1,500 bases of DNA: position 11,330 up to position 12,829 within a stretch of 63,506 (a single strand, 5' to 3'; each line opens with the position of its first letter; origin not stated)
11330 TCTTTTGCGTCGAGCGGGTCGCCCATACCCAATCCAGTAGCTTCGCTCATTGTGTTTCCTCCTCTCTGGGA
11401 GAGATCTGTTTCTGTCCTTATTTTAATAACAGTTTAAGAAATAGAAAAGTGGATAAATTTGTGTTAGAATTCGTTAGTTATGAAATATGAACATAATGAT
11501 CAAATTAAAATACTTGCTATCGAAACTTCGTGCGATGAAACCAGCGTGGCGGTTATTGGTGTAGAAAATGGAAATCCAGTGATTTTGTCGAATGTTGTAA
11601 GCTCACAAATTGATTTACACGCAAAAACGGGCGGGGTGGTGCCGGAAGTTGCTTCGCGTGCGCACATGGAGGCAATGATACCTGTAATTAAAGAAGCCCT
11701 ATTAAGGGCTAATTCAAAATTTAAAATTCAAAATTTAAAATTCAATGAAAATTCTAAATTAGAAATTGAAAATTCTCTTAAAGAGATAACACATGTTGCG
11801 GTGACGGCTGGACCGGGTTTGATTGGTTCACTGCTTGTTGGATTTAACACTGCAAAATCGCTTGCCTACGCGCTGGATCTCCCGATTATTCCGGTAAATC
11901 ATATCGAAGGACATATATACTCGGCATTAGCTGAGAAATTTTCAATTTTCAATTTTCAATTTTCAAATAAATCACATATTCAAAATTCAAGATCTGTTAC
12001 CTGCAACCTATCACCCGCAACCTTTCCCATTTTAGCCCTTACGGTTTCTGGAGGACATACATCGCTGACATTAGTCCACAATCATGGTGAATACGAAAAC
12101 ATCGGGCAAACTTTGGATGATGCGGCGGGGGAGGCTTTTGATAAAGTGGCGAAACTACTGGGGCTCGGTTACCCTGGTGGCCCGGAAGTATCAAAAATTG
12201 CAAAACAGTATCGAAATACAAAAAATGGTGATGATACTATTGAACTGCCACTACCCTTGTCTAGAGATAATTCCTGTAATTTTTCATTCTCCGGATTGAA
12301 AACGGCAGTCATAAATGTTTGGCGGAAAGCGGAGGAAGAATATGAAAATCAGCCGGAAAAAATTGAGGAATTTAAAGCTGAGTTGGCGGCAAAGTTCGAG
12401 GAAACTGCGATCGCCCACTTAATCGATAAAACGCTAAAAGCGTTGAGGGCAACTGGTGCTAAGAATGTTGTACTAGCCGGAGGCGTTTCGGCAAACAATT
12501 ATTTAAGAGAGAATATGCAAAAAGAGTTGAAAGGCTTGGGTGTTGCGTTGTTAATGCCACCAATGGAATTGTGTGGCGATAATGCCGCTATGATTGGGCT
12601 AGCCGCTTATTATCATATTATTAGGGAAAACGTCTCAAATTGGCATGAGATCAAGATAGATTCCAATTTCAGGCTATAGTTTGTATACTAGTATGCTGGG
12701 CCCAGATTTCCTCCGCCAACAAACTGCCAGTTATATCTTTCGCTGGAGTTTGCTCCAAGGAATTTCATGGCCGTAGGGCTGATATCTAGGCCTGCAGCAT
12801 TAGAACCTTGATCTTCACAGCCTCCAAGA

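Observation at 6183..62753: Pervasive 7-nt-periodic AT-rich mini-insertions, in-frame inside conserved genes and also in spacers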

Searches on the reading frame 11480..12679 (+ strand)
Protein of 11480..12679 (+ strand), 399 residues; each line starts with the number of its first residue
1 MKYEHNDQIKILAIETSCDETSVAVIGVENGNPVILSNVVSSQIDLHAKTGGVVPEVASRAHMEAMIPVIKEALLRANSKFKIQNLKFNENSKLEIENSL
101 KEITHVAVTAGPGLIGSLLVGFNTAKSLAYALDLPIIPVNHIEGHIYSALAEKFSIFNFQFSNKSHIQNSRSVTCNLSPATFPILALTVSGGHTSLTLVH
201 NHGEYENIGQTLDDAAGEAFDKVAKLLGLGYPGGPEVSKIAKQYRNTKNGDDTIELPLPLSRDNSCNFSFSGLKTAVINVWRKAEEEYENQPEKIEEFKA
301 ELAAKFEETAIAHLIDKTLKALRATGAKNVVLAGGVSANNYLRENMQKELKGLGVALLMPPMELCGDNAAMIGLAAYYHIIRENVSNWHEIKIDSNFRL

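Call 7: search_protein_families(library=pfam, proteins=[window:11480-12679:+])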
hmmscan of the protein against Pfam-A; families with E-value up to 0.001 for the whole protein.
window:11480-12679:+ (399 aa): 2 families
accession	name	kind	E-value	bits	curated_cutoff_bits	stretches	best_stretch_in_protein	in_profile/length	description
PF00814.31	TsaD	-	4.1e-86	289.4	24.8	2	177-373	103-263/264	tRNA N6-adenosine threonylcarbamoyltransferase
PF22521.2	HypF_C_2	-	1.1e-08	35.6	27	1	296-369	163-236/241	Carbamoyltransferase, Kae1-like Domain, second subdomain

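Call 8: search_solved_structures(query=window:11480-12679:+, show_alignments=2)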
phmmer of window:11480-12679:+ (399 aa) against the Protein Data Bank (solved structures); distinct sequences matched with E-value up to 0.001: 22.
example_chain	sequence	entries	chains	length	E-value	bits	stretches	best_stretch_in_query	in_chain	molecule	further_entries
8iey_A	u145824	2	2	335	5.8e-69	236.4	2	181-377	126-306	tRNA N6-adenosine threonylcarbamoyltransferase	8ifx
6n9a_D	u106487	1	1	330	1.8e-66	228.2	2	183-380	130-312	tRNA N6-adenosine threonylcarbamoyltransferase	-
4ydu_A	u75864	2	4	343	2e-66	228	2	178-376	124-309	tRNA N6-adenosine threonylcarbamoyltransferase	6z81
13fn_D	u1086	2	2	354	2.2e-66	227.9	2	183-380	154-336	tRNA N6-adenosine threonylcarbamoyltransferase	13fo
6nak_B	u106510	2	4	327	4.3e-66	226.9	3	183-380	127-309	tRNA N6-adenosine threonylcarbamoyltransferase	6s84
4wq5_A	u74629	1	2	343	1.2e-65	225.4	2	178-376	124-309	tRNA N6-adenosine threonylcarbamoyltransferase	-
4wq4_A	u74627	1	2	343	1.4e-65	225.3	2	178-376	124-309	tRNA N6-adenosine threonylcarbamoyltransferase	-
3zet_B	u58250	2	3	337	1.5e-65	225.1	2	178-376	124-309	PROBABLE TRNA THREONYLCARBAMOYLADENOSINE BIOSYNTHESIS PROTEIN GCP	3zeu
8ide_A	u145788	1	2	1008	3.6e-36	128.4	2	180-381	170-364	N(6)-L-threonylcarbamoyladenine synthase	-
4k25_A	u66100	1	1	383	8.5e-35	123.9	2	180-376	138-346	Probable tRNA threonylcarbamoyladenosine biosynthesis protein QRI7, mitochondrial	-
3wuh_A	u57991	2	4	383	8.7e-35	123.9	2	180-376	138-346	tRNA N6-adenosine threonylcarbamoyltransferase, mitochondrial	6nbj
2ivn_A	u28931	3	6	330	3.1e-33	118.8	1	186-374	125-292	O-SIALOGLYCOPROTEIN ENDOPEPTIDASE | UP1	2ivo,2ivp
9d85_K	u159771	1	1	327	1.1e-26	97.2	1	185-377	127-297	Probable bifunctional tRNA threonylcarbamoyladenosine biosynthesis protein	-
8unk_K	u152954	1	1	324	1.2e-26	97.1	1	185-377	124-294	Probable bifunctional tRNA threonylcarbamoyladenosine biosynthesis protein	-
8up5_K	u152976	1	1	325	1.2e-26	97.1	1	185-377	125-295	Probable bifunctional tRNA threonylcarbamoyladenosine biosynthesis protein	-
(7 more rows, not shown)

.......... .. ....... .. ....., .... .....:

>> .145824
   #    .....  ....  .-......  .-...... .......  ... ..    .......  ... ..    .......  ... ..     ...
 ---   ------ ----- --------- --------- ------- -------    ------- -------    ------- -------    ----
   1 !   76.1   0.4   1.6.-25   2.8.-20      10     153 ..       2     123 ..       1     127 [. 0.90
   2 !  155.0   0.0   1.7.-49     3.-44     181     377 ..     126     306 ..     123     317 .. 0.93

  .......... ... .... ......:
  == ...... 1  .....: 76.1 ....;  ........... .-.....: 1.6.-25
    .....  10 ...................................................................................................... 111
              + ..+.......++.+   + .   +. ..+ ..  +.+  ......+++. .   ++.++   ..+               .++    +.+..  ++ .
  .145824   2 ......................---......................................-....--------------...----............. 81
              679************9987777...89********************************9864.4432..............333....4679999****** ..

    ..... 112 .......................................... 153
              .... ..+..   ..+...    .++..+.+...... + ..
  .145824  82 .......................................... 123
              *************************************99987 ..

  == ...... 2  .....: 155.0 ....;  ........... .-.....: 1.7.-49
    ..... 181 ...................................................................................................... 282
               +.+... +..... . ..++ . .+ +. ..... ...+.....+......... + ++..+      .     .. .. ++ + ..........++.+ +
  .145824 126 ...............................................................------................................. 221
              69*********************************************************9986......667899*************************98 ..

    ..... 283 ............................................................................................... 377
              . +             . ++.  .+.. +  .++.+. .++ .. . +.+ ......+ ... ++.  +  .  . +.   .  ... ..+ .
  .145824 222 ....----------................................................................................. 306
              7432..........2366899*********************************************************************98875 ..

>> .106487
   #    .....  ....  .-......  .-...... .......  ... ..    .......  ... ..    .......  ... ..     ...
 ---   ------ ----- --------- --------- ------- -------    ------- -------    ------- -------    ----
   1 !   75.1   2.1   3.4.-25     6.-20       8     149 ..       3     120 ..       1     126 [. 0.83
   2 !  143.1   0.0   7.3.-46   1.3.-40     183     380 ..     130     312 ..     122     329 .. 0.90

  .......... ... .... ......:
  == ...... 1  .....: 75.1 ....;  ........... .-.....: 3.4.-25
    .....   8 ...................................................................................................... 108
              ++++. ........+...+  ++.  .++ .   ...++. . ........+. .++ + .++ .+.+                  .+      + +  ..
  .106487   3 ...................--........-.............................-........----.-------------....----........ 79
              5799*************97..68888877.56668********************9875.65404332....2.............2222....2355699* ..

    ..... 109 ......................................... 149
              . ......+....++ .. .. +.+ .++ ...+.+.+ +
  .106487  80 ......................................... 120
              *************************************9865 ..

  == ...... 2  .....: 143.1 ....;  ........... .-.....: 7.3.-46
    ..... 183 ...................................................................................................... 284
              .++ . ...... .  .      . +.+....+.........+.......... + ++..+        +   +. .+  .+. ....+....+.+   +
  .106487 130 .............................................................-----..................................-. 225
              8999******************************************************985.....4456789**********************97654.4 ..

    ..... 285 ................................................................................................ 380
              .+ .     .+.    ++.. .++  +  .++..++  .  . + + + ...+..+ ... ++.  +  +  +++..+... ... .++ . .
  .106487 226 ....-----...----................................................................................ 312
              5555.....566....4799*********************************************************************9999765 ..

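Call 12: find_homologous_proteins(query=window:11480-12679:+, max_evalue=1e-40)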
Query window:11480-12679:+ (399 aa): 7994 proteins with E <= 1e-40 among 8000 candidates; the best 120 are listed.
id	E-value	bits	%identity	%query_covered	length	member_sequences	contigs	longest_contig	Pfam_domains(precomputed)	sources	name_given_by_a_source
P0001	1.6e-260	882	100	100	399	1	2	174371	PF00814.32,PF22521.3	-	-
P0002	6.4e-155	534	65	99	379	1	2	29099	PF00814.32,PF22521.3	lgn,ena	-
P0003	1.7e-145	503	58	99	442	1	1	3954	PF00814.32,PF22521.3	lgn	-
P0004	1.0e-139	484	60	99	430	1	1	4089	PF00814.32,PF22521.3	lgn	-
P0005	1.3e-135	471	56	99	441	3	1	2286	PF00814.32,PF22521.3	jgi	-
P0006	2.3e-128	447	55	98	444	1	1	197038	PF00814.32,PF22521.3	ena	-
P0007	2.8e-126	440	55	98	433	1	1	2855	PF00814.32,PF22521.3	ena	-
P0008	9.2e-126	438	56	98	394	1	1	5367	PF00814.32,PF22521.3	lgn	-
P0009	1.1e-123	431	54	98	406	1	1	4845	PF00814.32,PF22521.3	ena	-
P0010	4.2e-123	429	57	98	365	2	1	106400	PF00814.32,PF22521.3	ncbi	-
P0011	5.9e-123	429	52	100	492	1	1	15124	PF00814.32,PF22521.3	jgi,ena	-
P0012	2.4e-122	427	54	99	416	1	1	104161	PF00814.32,PF22521.3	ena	-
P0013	4.2e-122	426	54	98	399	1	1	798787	PF00814.32,PF22521.3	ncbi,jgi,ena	ncbi:MAG: tRNA (adenosine(37)-N6)-threonylcarbamoyltransferase complex transferase subunit TsaD [Pat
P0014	6.8e-122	425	51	98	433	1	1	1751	PF00814.32,PF22521.3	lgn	-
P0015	9.8e-122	425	55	100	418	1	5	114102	PF00814.32,PF22521.3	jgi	-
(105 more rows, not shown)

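Call 28: find_encoding_contigs(protein=window:11480-12679:+, flank=10000, max_places=6)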
Protein window:11480-12679:+ (399 aa): 1 contig read that carries it; 1 place shown.
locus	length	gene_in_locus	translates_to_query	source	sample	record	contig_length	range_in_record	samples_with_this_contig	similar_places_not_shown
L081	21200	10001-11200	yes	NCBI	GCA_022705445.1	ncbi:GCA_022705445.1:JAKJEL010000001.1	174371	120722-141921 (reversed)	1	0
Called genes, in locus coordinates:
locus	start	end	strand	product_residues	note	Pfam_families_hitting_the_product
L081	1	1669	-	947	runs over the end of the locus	PF19590:TrbL_3 (weak), PF04610:TrbL (weak)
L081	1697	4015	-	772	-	-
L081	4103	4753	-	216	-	-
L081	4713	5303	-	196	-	PF14378:PAP2_3 (weak), PF01569:PAP2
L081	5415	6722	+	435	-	PF02899:Phage_int_SAM_1 (faint), PF00589:Phage_integrase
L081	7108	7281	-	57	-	-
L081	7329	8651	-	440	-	PF08245:Mur_ligase_M, PF02875:Mur_ligase_C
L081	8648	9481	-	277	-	PF02388:FemAB, PF13480:Acetyltransf_6, PF02388:FemAB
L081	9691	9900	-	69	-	-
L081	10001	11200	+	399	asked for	PF00814:TsaD, PF22521:HypF_C_2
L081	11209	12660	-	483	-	PF13620:CarboxypepD_reg (weak)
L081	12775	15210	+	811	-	PF00133:tRNA-synt_1, PF09334:tRNA-synt_1g, PF08264:Anticodon_1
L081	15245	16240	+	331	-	PF13310:Virulence_RhuM, PF02661:Fic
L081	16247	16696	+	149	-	-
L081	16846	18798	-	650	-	PF00535:Glycos_transf_2, PF07992:Pyr_redox_2 (weak), PF00743:FMO-like (faint), PF00070:Pyr_redox (faint), PF01266:DAO, PF01593:Amino_oxidase, PF13450:NAD_binding_8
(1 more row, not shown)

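Call 33: find_related_loci(query=window:11480-12679:+, collection=metagenome_contigs, flank=10000)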
Query window:11480-12679:+ (399 aa) in metagenome_contigs; peptide patterns used: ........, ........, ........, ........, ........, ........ (x = any residue, [..] = any of these).
494 stretches matched a pattern; 20 encode a relative of the query (tblastn E <= 1e-3); 20 distinct loci.
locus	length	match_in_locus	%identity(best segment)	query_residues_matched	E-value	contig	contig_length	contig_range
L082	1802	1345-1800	100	1-152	2e-100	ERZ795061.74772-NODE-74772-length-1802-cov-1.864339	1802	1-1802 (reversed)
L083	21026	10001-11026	45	11-399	6e-92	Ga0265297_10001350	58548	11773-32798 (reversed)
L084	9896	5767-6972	41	9-397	2e-89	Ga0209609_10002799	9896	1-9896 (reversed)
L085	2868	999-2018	42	11-399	3e-89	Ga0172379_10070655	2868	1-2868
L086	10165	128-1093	43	11-389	4e-84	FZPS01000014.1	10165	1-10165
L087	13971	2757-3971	41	9-381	1e-83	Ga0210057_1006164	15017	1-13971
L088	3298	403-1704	39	10-397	7e-82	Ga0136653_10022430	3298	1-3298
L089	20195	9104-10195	40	11-399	5e-78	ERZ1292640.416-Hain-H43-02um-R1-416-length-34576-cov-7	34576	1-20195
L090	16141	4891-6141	39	9-399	7e-74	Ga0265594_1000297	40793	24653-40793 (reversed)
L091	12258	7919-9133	39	9-399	5e-74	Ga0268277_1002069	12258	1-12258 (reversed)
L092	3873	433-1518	38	11-387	2e-72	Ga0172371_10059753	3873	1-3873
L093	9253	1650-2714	40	8-377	2e-71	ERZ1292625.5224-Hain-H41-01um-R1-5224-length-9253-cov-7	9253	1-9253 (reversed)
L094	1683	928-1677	45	9-283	1e-64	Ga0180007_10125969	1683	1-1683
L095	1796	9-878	41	106-399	8e-63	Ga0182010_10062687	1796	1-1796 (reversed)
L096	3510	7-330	40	299-399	4e-16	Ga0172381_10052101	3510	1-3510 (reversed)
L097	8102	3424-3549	52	144-185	2e-7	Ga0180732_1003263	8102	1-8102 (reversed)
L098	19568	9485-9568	64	139-171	3e-5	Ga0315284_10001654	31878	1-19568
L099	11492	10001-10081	63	145-171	4e-5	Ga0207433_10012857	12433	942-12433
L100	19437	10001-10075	72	146-170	5e-5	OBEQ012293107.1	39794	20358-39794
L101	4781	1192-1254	76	150-170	5e-5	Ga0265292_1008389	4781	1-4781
